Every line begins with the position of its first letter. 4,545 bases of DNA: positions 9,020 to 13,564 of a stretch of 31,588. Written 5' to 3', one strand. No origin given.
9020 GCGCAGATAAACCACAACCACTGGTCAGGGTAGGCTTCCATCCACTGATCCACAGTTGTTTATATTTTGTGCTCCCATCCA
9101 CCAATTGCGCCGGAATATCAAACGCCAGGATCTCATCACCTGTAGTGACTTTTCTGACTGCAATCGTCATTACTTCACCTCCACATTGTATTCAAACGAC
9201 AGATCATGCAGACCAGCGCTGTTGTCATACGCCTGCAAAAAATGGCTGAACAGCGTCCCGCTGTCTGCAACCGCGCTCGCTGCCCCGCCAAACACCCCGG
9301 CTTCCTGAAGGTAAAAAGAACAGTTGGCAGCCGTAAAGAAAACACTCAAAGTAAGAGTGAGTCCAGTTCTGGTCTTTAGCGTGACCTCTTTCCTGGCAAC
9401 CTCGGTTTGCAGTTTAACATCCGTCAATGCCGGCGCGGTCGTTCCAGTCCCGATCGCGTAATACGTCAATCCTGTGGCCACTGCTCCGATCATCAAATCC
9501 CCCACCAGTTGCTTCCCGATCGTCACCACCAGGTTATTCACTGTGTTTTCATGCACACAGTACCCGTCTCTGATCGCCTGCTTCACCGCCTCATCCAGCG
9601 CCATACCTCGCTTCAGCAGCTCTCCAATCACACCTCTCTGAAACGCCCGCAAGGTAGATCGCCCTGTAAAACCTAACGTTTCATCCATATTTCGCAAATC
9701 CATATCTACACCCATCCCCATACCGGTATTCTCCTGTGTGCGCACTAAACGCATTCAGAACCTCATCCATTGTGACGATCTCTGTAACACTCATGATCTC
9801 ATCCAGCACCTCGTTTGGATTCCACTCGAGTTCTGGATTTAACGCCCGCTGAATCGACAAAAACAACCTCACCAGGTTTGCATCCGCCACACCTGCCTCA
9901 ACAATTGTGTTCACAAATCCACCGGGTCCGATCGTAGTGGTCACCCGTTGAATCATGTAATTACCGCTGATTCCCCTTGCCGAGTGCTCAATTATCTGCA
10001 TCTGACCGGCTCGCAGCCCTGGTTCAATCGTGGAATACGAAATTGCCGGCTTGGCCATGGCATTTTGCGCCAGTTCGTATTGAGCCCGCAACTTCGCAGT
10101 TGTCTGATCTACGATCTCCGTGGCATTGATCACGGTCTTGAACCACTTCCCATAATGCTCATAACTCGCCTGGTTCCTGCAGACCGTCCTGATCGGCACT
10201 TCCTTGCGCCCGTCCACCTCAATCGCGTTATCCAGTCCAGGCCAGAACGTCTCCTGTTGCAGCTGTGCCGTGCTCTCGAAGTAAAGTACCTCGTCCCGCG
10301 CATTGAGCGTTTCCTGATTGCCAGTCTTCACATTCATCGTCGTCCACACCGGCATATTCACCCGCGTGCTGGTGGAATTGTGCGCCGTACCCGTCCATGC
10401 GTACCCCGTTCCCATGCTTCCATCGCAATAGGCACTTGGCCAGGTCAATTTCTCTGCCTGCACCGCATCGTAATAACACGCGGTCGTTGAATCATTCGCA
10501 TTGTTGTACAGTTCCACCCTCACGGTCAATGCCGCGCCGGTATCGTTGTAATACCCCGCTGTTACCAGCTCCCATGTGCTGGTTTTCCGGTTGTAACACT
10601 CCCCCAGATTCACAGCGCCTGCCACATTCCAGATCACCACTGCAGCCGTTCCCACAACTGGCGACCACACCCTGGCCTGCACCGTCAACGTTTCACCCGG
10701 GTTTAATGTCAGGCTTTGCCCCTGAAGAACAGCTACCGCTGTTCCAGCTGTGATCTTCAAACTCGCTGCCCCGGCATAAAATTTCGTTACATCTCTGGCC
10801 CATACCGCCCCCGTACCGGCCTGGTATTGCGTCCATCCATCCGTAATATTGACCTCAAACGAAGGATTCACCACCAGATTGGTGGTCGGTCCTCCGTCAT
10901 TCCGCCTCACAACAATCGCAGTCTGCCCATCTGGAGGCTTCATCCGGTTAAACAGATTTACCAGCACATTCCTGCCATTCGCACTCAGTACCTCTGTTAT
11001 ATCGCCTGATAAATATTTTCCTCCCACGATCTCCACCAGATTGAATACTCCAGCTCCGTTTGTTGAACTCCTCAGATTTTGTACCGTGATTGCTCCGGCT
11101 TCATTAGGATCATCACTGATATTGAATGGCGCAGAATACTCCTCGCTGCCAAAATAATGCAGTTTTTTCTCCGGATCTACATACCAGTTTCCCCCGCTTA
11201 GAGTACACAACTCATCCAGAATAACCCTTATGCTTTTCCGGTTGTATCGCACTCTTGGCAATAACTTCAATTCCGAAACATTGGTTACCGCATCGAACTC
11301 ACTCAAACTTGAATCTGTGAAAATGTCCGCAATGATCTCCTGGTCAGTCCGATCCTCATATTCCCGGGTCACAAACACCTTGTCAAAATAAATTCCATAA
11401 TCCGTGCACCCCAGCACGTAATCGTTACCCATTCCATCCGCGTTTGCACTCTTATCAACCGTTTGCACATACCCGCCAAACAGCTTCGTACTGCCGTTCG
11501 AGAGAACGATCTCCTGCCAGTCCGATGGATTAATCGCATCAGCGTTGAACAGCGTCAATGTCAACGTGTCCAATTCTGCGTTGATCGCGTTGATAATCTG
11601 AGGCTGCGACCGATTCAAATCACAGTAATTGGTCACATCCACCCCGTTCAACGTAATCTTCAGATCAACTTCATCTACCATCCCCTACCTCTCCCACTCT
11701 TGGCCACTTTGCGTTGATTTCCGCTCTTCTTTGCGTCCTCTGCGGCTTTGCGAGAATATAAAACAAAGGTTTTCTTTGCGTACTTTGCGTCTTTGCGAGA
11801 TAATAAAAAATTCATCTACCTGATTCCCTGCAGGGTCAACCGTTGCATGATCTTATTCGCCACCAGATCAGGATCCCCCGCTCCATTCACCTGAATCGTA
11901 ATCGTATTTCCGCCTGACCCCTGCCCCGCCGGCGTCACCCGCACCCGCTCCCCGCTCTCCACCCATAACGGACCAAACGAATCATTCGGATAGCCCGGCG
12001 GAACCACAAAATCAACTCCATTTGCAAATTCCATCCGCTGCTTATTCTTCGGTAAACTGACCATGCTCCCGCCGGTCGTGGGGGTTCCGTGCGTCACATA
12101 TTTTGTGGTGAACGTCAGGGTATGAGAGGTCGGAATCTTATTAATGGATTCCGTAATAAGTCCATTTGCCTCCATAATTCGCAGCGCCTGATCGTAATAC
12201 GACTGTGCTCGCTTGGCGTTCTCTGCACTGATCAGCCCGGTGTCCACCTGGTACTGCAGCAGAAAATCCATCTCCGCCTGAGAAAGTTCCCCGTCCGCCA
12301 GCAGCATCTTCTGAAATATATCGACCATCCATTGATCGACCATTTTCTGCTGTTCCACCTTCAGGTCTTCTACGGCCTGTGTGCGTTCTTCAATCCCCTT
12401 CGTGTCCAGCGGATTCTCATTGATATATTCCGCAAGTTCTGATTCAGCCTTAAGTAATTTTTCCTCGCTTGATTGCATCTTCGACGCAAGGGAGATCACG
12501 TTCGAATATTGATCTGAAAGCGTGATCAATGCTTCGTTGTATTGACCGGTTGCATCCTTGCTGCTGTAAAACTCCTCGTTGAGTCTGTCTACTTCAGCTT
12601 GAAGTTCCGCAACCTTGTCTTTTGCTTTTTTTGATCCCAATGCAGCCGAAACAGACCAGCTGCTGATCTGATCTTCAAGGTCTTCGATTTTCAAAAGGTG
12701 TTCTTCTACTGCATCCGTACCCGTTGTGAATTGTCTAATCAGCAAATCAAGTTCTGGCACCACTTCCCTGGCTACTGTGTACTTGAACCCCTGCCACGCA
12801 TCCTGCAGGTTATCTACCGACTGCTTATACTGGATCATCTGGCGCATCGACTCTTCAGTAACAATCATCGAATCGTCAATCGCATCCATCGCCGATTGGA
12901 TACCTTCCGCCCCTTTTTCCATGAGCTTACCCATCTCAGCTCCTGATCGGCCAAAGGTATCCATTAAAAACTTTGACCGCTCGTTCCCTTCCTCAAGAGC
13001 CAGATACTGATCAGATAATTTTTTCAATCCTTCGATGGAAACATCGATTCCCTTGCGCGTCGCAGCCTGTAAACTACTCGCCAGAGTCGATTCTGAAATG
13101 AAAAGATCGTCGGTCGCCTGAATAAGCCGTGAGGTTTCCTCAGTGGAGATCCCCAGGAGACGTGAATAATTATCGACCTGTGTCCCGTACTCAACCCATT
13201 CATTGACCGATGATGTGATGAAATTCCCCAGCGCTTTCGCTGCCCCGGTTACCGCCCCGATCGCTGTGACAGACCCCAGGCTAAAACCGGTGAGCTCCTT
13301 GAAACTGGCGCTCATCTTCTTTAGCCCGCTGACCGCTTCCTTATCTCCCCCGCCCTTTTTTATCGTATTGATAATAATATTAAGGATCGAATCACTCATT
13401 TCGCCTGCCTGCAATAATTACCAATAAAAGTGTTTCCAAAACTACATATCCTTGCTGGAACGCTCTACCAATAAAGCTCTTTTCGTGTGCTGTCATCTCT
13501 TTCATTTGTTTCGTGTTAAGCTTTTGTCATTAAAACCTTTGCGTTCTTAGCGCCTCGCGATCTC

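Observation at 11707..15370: Recurrent triple-heptad element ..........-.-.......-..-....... in tail-module intergenic gaps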

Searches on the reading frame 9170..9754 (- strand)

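Call 11: search_protein_families(library=phrogs, proteins=[window:9170-9754:-], max_evalue=0.001)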
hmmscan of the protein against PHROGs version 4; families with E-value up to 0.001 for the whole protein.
window:9170-9754:- (194 aa): 2 families
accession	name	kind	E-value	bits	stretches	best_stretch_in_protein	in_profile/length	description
phrog_5417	-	unknown function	2.2e-14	54.6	1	45-171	7-134/156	-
phrog_4176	-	tail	2.6e-07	31.4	1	61-147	22-107/309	tail fiber protein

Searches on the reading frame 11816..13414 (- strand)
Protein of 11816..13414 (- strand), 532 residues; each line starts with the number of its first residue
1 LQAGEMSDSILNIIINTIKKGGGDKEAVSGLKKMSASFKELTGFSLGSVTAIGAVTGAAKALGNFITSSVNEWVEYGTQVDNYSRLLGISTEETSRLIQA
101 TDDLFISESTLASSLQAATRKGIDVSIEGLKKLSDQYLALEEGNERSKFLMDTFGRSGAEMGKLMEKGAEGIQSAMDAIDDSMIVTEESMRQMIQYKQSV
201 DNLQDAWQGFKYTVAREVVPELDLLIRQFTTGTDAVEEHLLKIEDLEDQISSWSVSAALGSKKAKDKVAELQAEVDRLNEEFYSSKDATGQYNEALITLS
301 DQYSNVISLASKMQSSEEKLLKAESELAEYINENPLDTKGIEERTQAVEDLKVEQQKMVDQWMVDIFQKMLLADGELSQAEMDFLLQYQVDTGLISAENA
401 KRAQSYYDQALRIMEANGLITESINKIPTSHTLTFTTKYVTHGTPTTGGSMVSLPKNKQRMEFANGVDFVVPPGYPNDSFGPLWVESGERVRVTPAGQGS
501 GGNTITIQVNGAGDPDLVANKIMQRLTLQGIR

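Call 11: search_protein_families(library=phrogs, proteins=[window:11816-13414:-], max_evalue=0.001)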
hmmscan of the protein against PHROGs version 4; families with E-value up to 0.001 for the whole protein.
window:11816-13414:- (532 aa): 4 families
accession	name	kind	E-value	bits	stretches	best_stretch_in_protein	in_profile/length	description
phrog_2276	-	tail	6.9e-08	32.6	1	144-297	197-327/673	tail length tape measure protein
phrog_8125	-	tail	6.5e-06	26.4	1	125-250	173-296/578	tail length tape measure protein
phrog_8462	-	tail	1.4e-05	25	1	128-223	154-248/672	tail length tape measure protein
phrog_13338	-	unknown function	0.00036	19.9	0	129-225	143-240/903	-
